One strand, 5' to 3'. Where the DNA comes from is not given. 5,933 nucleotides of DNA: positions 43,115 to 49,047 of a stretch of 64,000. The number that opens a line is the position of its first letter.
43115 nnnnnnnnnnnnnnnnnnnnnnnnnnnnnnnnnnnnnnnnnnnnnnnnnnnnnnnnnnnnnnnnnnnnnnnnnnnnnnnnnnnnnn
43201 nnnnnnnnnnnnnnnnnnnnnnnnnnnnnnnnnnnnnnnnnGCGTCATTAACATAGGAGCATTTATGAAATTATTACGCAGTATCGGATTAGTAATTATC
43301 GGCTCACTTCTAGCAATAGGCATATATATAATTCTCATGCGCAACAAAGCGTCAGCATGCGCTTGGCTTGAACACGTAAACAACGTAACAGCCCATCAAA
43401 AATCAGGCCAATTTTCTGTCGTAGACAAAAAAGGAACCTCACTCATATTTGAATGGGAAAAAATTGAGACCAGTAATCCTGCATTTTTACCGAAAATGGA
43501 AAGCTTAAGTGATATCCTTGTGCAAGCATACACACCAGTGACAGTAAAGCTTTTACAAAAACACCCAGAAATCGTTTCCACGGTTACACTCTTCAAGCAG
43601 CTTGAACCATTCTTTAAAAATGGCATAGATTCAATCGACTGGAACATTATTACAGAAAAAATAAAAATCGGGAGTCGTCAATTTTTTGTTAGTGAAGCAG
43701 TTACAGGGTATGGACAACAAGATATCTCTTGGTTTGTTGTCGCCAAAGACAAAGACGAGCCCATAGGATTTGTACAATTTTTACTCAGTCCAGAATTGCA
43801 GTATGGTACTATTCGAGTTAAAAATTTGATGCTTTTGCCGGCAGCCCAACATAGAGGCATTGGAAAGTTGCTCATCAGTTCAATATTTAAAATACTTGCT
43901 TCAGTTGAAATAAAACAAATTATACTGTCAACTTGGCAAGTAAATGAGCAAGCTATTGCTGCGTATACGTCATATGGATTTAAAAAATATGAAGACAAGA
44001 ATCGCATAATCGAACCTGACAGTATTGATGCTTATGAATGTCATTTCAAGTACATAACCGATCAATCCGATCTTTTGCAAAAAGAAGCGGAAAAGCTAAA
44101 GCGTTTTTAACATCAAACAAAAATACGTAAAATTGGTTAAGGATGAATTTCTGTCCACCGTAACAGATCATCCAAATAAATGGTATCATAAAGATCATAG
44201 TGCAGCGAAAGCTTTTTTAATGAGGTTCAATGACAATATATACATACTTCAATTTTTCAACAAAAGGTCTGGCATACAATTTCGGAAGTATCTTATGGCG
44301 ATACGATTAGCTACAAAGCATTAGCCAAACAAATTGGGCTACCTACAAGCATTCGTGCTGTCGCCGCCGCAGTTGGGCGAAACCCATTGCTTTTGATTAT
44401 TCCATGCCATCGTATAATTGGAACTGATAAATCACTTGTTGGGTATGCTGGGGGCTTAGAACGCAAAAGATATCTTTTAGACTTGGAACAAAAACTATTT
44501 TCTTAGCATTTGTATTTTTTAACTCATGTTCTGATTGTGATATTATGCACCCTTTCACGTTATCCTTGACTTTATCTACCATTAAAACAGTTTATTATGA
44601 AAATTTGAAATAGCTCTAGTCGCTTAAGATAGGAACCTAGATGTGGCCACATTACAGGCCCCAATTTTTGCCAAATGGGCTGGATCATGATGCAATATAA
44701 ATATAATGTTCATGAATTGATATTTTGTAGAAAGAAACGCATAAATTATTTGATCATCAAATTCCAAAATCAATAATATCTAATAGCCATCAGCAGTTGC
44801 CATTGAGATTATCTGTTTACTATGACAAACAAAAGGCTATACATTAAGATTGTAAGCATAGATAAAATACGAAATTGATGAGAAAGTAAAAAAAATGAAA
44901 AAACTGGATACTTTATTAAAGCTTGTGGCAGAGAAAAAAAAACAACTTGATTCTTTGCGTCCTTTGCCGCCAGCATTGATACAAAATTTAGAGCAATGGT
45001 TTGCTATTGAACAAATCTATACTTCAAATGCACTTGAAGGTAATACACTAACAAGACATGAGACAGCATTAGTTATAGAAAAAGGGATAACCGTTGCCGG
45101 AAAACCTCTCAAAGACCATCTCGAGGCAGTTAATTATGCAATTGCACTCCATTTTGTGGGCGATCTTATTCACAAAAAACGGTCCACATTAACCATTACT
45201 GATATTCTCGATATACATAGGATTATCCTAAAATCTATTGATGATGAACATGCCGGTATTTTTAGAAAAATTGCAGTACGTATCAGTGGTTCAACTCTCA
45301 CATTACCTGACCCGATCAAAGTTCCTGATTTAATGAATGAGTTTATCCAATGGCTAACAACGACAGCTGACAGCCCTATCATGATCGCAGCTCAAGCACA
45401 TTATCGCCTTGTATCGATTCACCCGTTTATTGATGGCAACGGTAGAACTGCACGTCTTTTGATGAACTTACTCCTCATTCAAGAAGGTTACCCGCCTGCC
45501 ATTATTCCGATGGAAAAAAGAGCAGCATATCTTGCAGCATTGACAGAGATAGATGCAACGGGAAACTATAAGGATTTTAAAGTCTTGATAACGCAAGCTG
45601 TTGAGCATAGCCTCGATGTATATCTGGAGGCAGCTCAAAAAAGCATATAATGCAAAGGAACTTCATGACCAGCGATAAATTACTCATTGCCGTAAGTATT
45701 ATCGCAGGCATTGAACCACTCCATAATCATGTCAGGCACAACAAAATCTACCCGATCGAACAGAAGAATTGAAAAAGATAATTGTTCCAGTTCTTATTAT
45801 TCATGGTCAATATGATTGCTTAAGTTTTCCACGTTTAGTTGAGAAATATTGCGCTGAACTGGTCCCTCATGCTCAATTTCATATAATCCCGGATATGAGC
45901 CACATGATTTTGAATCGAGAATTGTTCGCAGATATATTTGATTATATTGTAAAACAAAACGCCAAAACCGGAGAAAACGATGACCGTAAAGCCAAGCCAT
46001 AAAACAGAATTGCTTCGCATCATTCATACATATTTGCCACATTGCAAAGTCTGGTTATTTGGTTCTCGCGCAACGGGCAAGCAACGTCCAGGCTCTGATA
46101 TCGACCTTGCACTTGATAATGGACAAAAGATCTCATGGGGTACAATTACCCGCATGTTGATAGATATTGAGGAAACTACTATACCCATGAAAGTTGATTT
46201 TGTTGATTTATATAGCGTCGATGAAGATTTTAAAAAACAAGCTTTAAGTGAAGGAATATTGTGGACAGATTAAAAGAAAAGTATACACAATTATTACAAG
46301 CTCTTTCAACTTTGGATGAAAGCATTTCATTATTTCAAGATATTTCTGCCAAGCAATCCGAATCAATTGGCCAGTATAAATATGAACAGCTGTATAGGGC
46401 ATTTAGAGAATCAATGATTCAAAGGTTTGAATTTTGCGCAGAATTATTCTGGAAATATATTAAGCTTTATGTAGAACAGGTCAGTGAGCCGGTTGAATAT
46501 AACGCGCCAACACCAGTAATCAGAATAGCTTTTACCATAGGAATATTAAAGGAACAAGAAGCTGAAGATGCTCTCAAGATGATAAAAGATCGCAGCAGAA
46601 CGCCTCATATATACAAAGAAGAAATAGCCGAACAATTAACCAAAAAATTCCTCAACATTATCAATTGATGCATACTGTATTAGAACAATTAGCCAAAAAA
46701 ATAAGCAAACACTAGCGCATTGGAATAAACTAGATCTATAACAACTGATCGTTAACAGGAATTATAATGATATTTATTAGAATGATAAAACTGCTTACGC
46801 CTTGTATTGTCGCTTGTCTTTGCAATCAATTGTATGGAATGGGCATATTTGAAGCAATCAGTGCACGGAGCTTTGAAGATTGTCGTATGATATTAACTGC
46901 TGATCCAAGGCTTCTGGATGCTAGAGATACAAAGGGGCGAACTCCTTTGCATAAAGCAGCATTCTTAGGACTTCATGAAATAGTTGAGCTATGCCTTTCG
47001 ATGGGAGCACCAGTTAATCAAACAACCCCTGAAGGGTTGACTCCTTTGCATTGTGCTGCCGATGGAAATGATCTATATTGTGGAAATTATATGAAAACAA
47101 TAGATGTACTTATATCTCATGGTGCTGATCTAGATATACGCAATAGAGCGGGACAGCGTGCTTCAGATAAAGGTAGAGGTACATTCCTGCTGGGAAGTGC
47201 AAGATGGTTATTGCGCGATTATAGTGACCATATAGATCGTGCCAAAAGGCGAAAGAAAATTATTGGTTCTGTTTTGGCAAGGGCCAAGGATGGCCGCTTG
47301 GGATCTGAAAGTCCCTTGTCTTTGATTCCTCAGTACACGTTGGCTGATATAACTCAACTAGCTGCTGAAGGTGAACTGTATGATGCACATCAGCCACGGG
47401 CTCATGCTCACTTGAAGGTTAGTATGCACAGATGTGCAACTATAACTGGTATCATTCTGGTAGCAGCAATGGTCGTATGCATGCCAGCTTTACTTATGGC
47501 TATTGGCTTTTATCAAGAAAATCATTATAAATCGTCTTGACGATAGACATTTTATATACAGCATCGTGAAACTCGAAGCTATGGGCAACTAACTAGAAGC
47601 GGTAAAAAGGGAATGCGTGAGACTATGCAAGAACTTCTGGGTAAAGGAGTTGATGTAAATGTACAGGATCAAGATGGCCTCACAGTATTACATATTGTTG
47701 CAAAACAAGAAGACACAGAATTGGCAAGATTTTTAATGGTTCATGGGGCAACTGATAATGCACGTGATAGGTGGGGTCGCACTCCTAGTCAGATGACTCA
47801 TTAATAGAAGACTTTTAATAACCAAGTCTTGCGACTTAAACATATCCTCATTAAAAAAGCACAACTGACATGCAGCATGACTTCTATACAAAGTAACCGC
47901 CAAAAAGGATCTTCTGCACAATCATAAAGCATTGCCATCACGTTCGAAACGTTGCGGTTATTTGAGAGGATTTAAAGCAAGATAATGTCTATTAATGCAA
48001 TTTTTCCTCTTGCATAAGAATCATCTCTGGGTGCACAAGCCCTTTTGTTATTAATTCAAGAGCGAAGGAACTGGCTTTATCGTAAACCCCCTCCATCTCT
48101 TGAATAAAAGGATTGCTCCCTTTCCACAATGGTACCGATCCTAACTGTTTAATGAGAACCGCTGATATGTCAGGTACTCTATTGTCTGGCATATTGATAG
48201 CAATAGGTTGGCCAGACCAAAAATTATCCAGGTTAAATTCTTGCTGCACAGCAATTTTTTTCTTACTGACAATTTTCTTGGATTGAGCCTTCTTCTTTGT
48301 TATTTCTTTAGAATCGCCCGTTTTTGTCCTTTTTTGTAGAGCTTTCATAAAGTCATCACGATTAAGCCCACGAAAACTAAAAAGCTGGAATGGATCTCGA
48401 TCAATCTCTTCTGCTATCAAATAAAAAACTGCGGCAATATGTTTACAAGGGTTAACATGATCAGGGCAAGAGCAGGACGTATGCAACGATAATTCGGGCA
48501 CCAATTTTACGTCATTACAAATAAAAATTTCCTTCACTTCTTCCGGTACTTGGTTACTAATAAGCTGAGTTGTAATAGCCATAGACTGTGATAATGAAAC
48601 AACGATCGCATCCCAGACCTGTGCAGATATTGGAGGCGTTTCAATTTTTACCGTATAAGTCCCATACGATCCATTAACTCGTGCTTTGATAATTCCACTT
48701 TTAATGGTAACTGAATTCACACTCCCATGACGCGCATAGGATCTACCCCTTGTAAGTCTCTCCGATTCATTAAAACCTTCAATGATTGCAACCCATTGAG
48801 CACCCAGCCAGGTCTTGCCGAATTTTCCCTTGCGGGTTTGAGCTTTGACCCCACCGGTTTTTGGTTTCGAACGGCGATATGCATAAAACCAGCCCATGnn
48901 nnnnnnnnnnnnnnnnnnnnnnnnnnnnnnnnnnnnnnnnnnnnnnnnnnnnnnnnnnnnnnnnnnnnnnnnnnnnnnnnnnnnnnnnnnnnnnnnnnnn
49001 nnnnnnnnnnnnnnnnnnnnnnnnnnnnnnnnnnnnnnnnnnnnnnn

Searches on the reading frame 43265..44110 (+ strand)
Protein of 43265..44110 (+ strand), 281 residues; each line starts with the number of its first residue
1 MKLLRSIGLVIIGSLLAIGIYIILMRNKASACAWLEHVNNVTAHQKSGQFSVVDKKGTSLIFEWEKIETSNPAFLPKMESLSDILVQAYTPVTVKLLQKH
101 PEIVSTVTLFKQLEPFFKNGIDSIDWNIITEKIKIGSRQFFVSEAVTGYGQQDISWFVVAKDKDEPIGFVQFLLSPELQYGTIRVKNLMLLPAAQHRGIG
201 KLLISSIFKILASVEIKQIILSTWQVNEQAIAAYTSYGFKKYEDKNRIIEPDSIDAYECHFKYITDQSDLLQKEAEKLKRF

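Call 9: search_protein_families(library=pfam, proteins=[window:43265-44110:+], max_evalue=0.001)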
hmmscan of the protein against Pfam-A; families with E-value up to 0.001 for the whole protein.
window:43265-44110:+ (281 aa): 4 families
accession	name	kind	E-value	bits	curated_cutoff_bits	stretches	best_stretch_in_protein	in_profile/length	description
PF00583.31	Acetyltransf_1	-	3.4e-11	43.9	20.7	1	155-239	34-116/116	Acetyltransferase (GNAT) family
PF13508.13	Acetyltransf_7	-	1.7e-10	41.6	27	1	157-241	5-84/84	Acetyltransferase (GNAT) domain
PF13673.13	Acetyltransf_10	-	1e-06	29.2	23.6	1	140-244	16-112/128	Acetyltransferase (GNAT) domain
PF08445.16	FR47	-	3.4e-05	24.2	22.1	1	187-247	26-85/86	FR47-like protein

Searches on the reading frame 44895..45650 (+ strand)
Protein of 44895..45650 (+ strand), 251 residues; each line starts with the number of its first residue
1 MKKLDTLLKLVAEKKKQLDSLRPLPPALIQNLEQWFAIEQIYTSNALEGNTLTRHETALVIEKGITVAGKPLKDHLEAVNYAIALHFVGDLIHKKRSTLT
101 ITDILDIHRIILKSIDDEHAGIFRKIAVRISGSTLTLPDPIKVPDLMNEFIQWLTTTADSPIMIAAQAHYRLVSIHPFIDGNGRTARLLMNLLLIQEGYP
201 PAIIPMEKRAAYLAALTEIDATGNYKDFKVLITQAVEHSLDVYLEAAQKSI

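Call 52: search_protein_families(library=pfam, proteins=[window:44895-45650:+], max_evalue=0.001)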
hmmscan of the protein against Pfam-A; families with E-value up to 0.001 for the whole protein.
window:44895-45650:+ (251 aa): 1 family
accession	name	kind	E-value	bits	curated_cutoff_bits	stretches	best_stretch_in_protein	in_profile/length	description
PF02661.23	Fic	-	5.7e-25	88.4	24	1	99-194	2-93/93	Fic/DOC family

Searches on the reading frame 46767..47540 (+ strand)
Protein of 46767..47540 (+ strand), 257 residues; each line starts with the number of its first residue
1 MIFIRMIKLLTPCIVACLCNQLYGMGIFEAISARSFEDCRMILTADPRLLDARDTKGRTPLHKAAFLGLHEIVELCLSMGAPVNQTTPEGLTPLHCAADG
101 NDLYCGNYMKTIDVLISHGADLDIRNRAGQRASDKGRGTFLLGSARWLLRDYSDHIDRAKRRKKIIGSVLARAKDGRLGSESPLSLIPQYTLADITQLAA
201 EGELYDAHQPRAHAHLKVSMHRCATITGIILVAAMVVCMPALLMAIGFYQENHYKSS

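Call 52: search_protein_families(library=pfam, proteins=[window:46767-47540:+], max_evalue=0.001)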
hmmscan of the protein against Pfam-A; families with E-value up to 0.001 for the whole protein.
window:46767-47540:+ (257 aa): 5 families
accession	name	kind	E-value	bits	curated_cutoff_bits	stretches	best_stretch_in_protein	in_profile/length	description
PF00023.36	Ank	-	1.4e-15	56.9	21.1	2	90-127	2-33/33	Ankyrin repeat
PF12796.13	Ank_2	-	3.2e-11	44.1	27.3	1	30-126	4-90/90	Ankyrin repeats (3 copies)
PF13637.12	Ank_4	-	3e-10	40.5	22.7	0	71-102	11-42/50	Ankyrin repeats (many copies)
PF13606.12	Ank_3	-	6.5e-10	38.7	22.3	1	57-84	2-29/30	Ankyrin repeat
PF13857.12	Ank_5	-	5.5e-06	27.1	27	1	43-95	2-54/56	Ankyrin repeats (many copies)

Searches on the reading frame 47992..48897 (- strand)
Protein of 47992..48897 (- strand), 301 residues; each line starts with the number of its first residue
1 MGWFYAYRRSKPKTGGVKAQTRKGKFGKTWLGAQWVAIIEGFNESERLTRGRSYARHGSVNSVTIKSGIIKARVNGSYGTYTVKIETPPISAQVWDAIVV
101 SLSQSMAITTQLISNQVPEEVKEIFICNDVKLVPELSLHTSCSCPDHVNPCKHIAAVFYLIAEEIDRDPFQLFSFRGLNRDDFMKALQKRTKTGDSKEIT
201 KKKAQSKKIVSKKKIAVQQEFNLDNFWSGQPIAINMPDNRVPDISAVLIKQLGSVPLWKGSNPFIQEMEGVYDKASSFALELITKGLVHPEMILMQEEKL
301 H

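Call 9: search_protein_families(library=pfam, proteins=[window:47992-48897:-], max_evalue=0.001)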
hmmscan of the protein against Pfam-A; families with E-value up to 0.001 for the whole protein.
window:47992-48897:- (301 aa): 1 family
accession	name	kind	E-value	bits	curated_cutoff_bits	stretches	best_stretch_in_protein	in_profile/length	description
PF04434.22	SWIM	-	6.7e-07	29.2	19.6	1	136-160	9-36/38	SWIM zinc finger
